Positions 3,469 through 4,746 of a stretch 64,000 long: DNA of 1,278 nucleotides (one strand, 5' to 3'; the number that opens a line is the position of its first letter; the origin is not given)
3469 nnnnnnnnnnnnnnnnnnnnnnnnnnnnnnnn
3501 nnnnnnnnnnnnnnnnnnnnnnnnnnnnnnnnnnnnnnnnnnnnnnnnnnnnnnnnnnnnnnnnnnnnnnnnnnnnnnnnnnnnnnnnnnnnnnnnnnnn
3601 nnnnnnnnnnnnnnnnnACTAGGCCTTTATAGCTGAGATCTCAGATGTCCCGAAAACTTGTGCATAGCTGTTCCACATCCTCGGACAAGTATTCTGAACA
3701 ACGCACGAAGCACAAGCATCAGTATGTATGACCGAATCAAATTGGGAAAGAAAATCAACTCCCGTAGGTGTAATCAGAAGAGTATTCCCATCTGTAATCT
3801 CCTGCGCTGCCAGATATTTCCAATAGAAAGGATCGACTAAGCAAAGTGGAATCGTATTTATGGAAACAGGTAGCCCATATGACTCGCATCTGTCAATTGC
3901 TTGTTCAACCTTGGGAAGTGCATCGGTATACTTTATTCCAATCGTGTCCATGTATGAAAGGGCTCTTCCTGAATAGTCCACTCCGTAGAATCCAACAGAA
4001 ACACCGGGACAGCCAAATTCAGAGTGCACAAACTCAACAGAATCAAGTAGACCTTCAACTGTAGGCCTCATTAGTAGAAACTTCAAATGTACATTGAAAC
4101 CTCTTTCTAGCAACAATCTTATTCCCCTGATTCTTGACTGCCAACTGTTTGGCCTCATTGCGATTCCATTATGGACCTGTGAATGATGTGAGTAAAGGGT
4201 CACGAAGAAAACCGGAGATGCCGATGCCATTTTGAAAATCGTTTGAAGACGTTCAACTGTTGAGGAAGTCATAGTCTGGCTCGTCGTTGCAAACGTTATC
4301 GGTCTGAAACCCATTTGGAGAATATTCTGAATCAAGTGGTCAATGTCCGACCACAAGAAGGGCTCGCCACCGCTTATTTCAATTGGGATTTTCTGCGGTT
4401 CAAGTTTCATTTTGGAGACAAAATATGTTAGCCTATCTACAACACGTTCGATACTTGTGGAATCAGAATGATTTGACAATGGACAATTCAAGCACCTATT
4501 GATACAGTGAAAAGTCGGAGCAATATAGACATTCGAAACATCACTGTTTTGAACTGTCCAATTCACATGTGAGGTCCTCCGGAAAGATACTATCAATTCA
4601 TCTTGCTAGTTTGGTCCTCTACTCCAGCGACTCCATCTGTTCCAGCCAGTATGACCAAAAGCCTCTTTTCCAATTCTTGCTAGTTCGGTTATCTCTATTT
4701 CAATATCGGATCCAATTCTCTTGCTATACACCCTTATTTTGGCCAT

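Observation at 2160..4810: Candidate new archaeal RiPP pathway: hidden 46-aa Trp-X-Arg repeat precursor plus an HxsC/HxsB-like radical SAM pair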

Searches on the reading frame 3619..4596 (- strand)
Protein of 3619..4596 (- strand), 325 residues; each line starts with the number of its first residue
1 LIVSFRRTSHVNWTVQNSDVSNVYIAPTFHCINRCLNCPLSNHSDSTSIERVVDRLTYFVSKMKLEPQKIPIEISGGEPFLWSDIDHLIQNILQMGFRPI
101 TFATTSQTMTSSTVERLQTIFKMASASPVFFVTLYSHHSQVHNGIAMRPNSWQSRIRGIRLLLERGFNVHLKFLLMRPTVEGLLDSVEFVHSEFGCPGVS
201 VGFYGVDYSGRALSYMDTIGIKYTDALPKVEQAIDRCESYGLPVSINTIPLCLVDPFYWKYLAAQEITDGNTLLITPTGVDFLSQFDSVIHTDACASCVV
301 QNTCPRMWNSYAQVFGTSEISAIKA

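Call 3: search_protein_families(library=ncbifam, proteins=[window:3619-4596:-], max_evalue=1)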
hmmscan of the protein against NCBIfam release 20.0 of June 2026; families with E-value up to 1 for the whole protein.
window:3619-4596:- (325 aa): 34 families (the best 25 are shown)
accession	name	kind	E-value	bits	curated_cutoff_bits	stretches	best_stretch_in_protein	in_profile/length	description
TIGR03977.1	rSAM_pair_HxsC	equivalog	1.4e-26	93.1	267.9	1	2-269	7-267/292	His-Xaa-Ser system radical SAM maturase HxsC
NF038332.1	rSAM_rare_HxsC4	exception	4.8e-11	42.4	500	1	23-253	16-243/335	radical SAM protein HxsC4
NF049973.1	radical_Rv1681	equivalog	1.1e-10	40.9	380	1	23-173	74-217/326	Rv1681 family radical SAM protein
TIGR04055.1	rSAM_NirJ2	equivalog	2.3e-08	34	500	1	59-190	37-161/326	putative heme d1 biosynthesis radical SAM protein NirJ2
TIGR02668.1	moaA_archaeal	equivalog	2.9e-08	33.1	325.25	1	19-192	8-175/303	GTP 3',8-cyclase MoaA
TIGR04054.1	rSAM_NirJ1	equivalog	8.5e-08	31.2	650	1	26-235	41-238/387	putative heme d1 biosynthesis radical SAM protein NirJ1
TIGR04250.1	SCM_rSAM_ScmE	equivalog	4.5e-07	29.1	400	1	24-202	6-177/358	SynChlorMet cassette radical SAM/SPASM protein ScmE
NF045702.1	rSAM_GDGT_ether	equivalog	6.7e-07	28.3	450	1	26-124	91-189/486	tetraether lipid synthase Tes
NF001199.0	PRK00164.2-1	equivalog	1.8e-06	27.4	231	1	19-189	10-174/308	GTP 3',8-cyclase MoaA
TIGR04133.1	rSAM_w_lipo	hypoth_equivalog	2.7e-06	26.6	425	1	16-164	19-162/350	TIGR04133 family radical SAM/SPASM protein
NF050035.1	rSAM_WgK_link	exception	4.1e-06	26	650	1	23-188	11-169/367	radical SAM/SPASM peptide maturase WgkB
TIGR04546.1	rSAM_ahbC_deAc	equivalog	4.8e-06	25.6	650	1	29-237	47-243/390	12,18-didecarboxysiroheme deacetylase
TIGR04053.2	TIGR04053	equivalog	9.4e-06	25.1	395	1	31-201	18-183/366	TIGR04053 family radical SAM/SPASM domain-containing protein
TIGR03470.1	HpnH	equivalog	1.1e-05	24.6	225.05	1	24-176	31-172/318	adenosyl-hopene transferase HpnH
NF045646.2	rSAM_Se_TrsS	equivalog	2.4e-05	23.1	490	1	31-171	96-231/441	radical SAM (seleno)protein TrsS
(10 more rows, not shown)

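Call 4: search_protein_families(library=pfam, proteins=[window:3619-4596:-], max_evalue=1)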
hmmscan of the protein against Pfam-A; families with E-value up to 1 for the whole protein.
window:3619-4596:- (325 aa): 2 families
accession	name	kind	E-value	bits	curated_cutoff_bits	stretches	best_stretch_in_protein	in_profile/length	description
PF04055.27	Radical_SAM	-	1.9e-10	41.6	29.5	1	27-176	3-151/166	Radical SAM superfamily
PF02348.25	CTP_transf_3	-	0.0077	16.5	22.6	1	44-114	65-135/217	Cytidylyltransferase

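Call 5: find_related_loci(query=window:3619-4596:-, collection=genome_contigs, flank=5000)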
Query window:3619-4596:- (325 aa) in genome_contigs; peptide patterns used: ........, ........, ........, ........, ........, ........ (x = any residue, [..] = any of these).
28 stretches matched a pattern, but none encodes a relative of the query by tblastn (E <= 1e-3).

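Call 8: find_homologous_proteins(query=window:3619-4596:-)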
Query window:3619-4596:- (325 aa): 2 proteins with E <= 0.001 among 684 candidates. Only proteins of 178 to 569 residues were searched: fused or split forms outside these lengths cannot appear, so this answer is no evidence that the protein stands alone or is whole; lengths 'longer' or 'shorter' looks for them.
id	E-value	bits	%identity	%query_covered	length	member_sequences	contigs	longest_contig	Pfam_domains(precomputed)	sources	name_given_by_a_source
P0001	7.8e-214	727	100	97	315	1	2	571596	PF04055.28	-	-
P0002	7.4e-9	53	22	85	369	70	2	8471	PF04055.28,PF13353.12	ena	-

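Call 18: search_protein_representatives(protein=window:3619-4596:-)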
Query: 325 residues. Proteins with E-value up to 0.001 (for the whole library): 2156; up to 1e-10: 421; up to 1e-30: 11. The best 150 are listed.
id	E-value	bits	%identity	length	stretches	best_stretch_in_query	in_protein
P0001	2.5e-214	726.6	100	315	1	11-325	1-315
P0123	7.2e-68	245.4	36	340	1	18-324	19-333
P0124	4.7e-49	183.6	27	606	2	21-323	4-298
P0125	1.0e-42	162.8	27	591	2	23-324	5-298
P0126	5.7e-38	147.1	29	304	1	22-320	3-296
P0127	1.1e-35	139.7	25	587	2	23-321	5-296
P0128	2.4e-33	132.0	28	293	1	49-323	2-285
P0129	8.2e-33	130.2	22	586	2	51-323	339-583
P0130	9.0e-33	130.1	27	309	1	22-320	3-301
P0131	2.4e-32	128.7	28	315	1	21-323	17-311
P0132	7.9e-32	127.0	24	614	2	25-320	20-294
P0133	2.7e-29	118.7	31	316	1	23-320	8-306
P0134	1.4e-28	116.3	29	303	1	22-321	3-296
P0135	3.1e-28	115.2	22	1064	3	29-321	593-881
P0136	7.9e-28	113.8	28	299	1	22-322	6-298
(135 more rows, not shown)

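Call 19: find_encoding_contigs(protein=P0123, flank=5000, max_places=3)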
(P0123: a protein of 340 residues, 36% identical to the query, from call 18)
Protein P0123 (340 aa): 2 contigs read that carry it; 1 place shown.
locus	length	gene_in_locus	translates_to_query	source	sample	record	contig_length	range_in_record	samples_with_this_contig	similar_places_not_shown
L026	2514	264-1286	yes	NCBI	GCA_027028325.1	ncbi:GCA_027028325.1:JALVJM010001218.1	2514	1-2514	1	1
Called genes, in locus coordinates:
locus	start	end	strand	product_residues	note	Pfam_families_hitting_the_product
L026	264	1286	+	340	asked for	PF04055:Radical_SAM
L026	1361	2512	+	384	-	?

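Call 20: find_encoding_contigs(protein=P0126, flank=4000, max_places=2)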
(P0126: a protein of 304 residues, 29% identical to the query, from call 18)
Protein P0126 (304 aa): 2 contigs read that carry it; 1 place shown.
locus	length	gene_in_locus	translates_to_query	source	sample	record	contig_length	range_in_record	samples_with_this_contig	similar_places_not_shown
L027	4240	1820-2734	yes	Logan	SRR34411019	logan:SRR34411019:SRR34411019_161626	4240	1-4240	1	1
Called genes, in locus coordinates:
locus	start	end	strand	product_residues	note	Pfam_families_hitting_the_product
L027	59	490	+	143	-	-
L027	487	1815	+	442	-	PF13353:Fer4_12 (faint), PF04055:Radical_SAM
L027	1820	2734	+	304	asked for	PF04055:Radical_SAM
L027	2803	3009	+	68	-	-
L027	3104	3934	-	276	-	-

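Call 21: find_encoding_contigs(protein=P0124, flank=4000, max_places=2)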
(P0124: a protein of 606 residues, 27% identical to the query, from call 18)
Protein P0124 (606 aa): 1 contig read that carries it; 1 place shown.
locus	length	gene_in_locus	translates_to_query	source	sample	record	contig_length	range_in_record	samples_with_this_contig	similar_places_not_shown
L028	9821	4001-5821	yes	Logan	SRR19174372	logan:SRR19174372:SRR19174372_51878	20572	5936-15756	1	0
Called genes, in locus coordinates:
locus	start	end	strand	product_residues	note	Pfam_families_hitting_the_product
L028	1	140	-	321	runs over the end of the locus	-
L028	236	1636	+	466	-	PF04055:Radical_SAM, PF13353:Fer4_12 (faint)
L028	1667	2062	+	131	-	PF27806:HxsD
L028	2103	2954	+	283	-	PF04467:DUF483 (weak)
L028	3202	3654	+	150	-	PF27806:HxsD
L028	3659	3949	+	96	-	-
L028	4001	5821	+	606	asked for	PF04055:Radical_SAM, PF13353:Fer4_12 (faint), PF04055:Radical_SAM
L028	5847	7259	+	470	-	PF04055:Radical_SAM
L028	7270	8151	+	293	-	-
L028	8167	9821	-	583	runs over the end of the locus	-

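Call 37: find_related_loci(query=A1, collection=metagenome_contigs, flank=4000)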
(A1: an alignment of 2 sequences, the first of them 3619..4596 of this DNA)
Query A1 (325 aa) in metagenome_contigs; peptide patterns used: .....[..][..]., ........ (x = any residue, [..] = any of these).
288 stretches matched a pattern; 52 encode a relative of the query (tblastn E <= 1e-3); 52 distinct loci.
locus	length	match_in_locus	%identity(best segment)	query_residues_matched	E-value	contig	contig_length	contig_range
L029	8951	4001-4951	31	17-323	7e-51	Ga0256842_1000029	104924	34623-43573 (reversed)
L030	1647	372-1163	26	55-323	5e-26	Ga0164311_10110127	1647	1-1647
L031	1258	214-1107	26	19-323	3e-26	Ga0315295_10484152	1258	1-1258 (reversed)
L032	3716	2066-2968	24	16-323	6e-25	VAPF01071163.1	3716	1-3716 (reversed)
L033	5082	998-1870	25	20-315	7e-25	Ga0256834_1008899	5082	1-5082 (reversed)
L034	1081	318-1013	26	23-264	9e-24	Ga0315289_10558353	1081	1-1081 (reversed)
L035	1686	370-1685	24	23-321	6e-21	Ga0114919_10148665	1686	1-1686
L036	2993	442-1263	22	31-320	1e-18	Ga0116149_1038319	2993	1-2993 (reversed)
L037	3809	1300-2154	21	28-323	2e-18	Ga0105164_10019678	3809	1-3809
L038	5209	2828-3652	23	30-320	7e-18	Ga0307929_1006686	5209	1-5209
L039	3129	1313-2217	26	15-323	6e-22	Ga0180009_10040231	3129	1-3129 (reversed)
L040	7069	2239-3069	21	31-323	6e-15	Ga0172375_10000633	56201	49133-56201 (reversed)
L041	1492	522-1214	24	65-302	2e-14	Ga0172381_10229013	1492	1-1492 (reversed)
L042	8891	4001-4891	24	20-323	1e-24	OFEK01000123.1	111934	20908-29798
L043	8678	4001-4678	25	72-311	3e-10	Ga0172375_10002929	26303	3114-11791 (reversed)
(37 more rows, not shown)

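Call 38: find_related_loci(query=A1, collection=genome_contigs, flank=4000)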
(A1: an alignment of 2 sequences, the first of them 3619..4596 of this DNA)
Query A1 (325 aa) in genome_contigs; peptide patterns used: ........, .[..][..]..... (x = any residue, [..] = any of these).
77 stretches matched a pattern; 13 encode a relative of the query (tblastn E <= 1e-3); 13 distinct loci.
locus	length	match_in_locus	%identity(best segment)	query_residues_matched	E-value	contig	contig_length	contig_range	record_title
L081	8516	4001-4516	26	28-207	2e-6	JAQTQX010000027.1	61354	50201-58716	MAG: Desulfuromonadaceae bacterium isolate STB_15 NODE_991_length_61354_cov_5.717363_Sandtown_B, whole genome shotgun se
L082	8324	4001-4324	32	18-118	4e-6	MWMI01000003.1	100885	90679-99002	MAG: Candidatus Nanoclepta minutus isolate Ncl-1 contig_3, whole genome shotgun sequence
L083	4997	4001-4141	44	73-120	6e-6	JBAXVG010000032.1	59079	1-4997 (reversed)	MAG: Desulfuromonadales bacterium isolate ELA681 MAG681_32, whole genome shotgun sequence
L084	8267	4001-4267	27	28-117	2e-5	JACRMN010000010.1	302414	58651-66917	MAG: Deltaproteobacteria bacterium isolate NC_groundwater_1908_Pr3_S2p5_74_37 SR2-18-S2p5_coassembly_scaffold_121885, wh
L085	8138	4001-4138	45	73-119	2e-5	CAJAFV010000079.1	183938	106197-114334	MAG: uncultured Geobacteraceae bacterium isolate A-4_bin-085 genome assembly, contig: bin-085:79/99, whole genome shotgu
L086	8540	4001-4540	26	28-211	4e-5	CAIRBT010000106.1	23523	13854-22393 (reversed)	MAG: uncultured Geobacteraceae bacterium isolate E14_bin-2280 genome assembly, contig: bin-2280:106/191, whole genome sh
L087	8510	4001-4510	25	22-215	4e-5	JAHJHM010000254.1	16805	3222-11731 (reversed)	MAG: Candidatus Omnitrophota bacterium isolate Modern_marine_planktonic.mb.3 Modern_marine_plank.mb.3_k141_312396, whole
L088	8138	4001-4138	43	72-118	7e-5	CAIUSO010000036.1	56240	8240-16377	MAG: uncultured Geobacteraceae bacterium isolate E14_bin-1988 genome assembly, contig: bin-1988:036/169, whole genome sh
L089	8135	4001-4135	43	73-118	8e-5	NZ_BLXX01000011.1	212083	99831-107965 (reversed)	Geomonas silvestris strain Red330 sequence11, whole genome shotgun sequence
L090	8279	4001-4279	26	72-170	8e-5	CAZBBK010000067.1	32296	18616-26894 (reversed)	MAG TPA_asm: uncultured Gemmatimonadota bacterium isolate binchicken_co65_262 genome assembly, contig: NODE_5542_length_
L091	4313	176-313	38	72-118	2e-4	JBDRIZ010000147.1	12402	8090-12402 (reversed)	MAG: Candidatus Woesearchaeota archaeon isolate MEGAHIT-group-1.614 k141_8337689, whole genome shotgun sequence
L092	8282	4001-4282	30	27-118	2e-4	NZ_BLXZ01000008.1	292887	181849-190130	Geomonas limicola strain Red745 sequence08, whole genome shotgun sequence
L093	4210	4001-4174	31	28-90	2e-4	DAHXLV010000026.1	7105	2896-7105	MAG TPA_asm: Candidatus Micrarchaeota archaeon isolate clean1605 k141_1424062, whole genome shotgun sequence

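Call 45: search_protein_families(library=pfam, proteins=[L029:3673-4002:+, L029:3344-3655:+, L033:293-604:+, L033:605-973:+, L028:3659-3949:+, L027:59-490:+, L029:6495-7451:-, L027:2803-3009:+], max_evalue=0.1)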
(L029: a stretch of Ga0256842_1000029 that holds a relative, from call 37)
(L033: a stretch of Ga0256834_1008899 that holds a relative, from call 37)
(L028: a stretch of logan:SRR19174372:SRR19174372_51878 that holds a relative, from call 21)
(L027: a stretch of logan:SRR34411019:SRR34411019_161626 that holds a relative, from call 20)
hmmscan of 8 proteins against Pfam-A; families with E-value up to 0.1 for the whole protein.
L029:3673-4002:+ (109 aa): 0 families

L029:3344-3655:+ (103 aa): 0 families

L033:293-604:+ (103 aa): 2 families
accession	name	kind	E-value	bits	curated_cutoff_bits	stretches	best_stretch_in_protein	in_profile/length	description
PF03129.25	HGTP_anticodon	-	0.059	14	21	0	26-68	43-85/94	Anticodon binding domain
PF06212.17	GRIM-19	-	0.085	13.3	25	1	42-98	38-94/132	GRIM-19 protein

L033:605-973:+ (122 aa): 0 families

L028:3659-3949:+ (96 aa): 0 families

L027:59-490:+ (143 aa): 2 families
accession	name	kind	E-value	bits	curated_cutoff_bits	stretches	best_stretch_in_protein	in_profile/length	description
PF05131.20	Pep3_Vps18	-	0.0048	16.4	23.1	1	20-92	239-315/353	Pep3/Vps18/deep orange beta-propeller domain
PF06097.16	DUF945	-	0.054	13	26.8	1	35-100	25-85/460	Bacterial protein of unknown function (DUF945)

L029:6495-7451:- (318 aa): 3 families
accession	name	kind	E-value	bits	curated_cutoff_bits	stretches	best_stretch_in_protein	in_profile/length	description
PF04055.27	Radical_SAM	-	1.3e-09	38.9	29.5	1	22-167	3-141/166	Radical SAM superfamily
PF13353.11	Fer4_12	-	0.00092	20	22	1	26-141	15-123/137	4Fe-4S single cluster domain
PF23142.2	PH_PLEKHM2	-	0.07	13.5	22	0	116-150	7-40/140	PLEKHM2 PH domain-like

L027:2803-3009:+ (68 aa): 0 families

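Call 66: search_protein_families(library=padloc, proteins=[window:3619-4596:-], max_evalue=0.01)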
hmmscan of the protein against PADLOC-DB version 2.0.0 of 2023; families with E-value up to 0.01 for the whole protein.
window:3619-4596:- (325 aa): 2 families
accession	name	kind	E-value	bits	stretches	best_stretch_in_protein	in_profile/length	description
PDLC02903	pVip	-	1.2e-06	26.2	1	30-125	9-97/257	Viperins not associated with kinases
PDLC02904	pVip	-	5.2e-05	20.9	1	41-123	29-102/262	Viperins associated with kinases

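Call 82: search_solved_structures(query=A4, max_evalue=0.001)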
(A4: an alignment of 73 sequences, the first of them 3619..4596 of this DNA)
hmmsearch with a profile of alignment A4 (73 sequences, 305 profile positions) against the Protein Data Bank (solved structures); distinct sequences matched with E-value up to 0.001: 36.
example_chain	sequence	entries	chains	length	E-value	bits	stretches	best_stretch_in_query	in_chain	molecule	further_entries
6efn_A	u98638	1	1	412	8.5e-21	77.3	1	6-205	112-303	Sporulation killing factor maturation protein SkfB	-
7vob_C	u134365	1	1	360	1.1e-18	70.3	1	5-170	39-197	Cytosylglucuronate decarboxylase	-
7voc_C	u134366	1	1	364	1.1e-18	70.3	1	5-170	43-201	Cytosylglucuronate decarboxylase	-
7tol_A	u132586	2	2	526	8.8e-18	67.4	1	7-191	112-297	glycerol dibiphytanyl glycerol tetraether - macrocyclic archaeol synthase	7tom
6c8v_A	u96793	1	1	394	5.9e-14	54.8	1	8-208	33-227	Coenzyme PQQ synthesis protein E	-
9dfu_A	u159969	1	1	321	4.7e-13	51.8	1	7-169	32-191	Radical SAM core domain-containing protein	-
5v1q_A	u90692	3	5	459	5.2e-13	51.7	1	6-216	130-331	Radical SAM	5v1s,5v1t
9dfn_A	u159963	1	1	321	5.9e-13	51.5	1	8-169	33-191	Radical SAM core domain-containing protein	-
9dfw_A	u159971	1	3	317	6.5e-13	51.4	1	8-208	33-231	Radical SAM core domain-containing protein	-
9dgw_A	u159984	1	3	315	1.1e-12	50.7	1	8-200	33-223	Radical SAM core domain-containing protein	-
6b4c_A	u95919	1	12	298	1.1e-12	50.7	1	8-200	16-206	Viperin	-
7n7i_A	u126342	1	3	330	1.4e-12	50.3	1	8-200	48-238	Viperin-like enzyme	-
7n7h_A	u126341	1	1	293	1.8e-11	46.6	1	7-210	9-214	VIPERIN-LIKE ENZYME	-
8ai6_A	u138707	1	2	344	2.3e-11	46.3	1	2-98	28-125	Putative peptide biosynthesis protein YydG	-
8ai1_A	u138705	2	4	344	2.3e-11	46.3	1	2-98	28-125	Putative peptide biosynthesis protein YydG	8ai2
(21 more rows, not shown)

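Call 91: search_protein_families(library=pfam, proteins=[L029:3-2570:-, L029:2577-2969:-, L029:2966-3211:-, L029:8130-8864:-, L029:7758-8129:-], max_evalue=0.001)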
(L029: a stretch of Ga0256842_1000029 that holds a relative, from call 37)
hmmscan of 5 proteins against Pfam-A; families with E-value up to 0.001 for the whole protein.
L029:3-2570:- (856 aa): 5 families
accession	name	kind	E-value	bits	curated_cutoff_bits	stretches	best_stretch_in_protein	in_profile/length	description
PF06634.17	DUF1156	-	7.8e-16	58.4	24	1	10-69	2-62/73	Protein of unknown function (DUF1156)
PF01555.25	N6_N4_Mtase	-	1.4e-07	32.1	26.7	0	80-145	151-216/221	DNA methylase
PF03602.21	Cons_hypoth95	-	6.9e-07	29.5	24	0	103-158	31-90/182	Conserved hypothetical protein 95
PF02086.21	MethyltransfD12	-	5.9e-05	23.4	22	1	110-169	20-76/253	D12 class N6 adenine-specific DNA methyltransferase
PF01170.24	UPF0020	-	0.0003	21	22.3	0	112-146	30-64/197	RMKL-like, methyltransferase domain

L029:2577-2969:- (130 aa): 2 families
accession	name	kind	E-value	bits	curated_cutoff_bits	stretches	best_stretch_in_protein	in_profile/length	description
PF01850.27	PIN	-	2.6e-18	67.2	23.6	1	3-122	1-117/120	PIN domain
PF13470.12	PIN_3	-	6.8e-06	27.3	27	1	3-117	2-114/115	PIN domain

L029:2966-3211:- (81 aa): 1 family
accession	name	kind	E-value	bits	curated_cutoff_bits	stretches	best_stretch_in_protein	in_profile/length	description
PF04014.23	MazE_antitoxin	-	1.8e-12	47.4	24.7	1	8-51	2-46/48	Antidote-toxin recognition MazE, bacterial antitoxin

L029:8130-8864:- (244 aa): 0 families

L029:7758-8129:- (123 aa): 0 families

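Call 102: find_encoding_contigs(protein=P0133, flank=3500, max_places=1)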
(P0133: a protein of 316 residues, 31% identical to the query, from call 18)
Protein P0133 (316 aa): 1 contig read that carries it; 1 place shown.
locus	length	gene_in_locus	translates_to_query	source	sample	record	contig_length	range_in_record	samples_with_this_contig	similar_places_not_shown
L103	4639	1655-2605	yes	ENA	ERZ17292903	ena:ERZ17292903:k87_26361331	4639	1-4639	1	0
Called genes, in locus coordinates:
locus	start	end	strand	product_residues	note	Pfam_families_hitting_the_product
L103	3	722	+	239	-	?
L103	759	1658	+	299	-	PF04055:Radical_SAM (weak), PF13353:Fer4_12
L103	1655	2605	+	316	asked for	PF04055:Radical_SAM, PF13353:Fer4_12 (weak)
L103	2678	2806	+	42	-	-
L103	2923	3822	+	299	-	-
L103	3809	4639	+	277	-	?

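Call 103: find_encoding_contigs(protein=P0131, flank=3500, max_places=1)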
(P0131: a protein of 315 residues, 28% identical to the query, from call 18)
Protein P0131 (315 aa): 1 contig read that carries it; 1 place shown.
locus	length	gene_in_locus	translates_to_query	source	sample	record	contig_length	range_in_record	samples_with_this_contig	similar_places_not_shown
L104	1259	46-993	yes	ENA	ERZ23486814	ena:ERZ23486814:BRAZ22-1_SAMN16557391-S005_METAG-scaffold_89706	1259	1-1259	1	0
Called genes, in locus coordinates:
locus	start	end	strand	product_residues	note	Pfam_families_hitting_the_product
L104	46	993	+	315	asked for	PF04055:Radical_SAM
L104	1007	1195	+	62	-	-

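Call 104: find_encoding_contigs(protein=P0130, flank=3500, max_places=1)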
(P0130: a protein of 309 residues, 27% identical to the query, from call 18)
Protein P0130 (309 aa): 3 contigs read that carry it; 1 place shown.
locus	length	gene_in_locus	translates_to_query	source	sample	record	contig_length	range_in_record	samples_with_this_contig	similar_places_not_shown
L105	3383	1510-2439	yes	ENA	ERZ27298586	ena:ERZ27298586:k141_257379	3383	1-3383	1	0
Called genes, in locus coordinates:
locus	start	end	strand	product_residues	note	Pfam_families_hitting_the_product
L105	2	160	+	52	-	?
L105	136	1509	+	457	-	PF04055:Radical_SAM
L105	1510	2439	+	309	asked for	PF04055:Radical_SAM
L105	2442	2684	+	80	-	-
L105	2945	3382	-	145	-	?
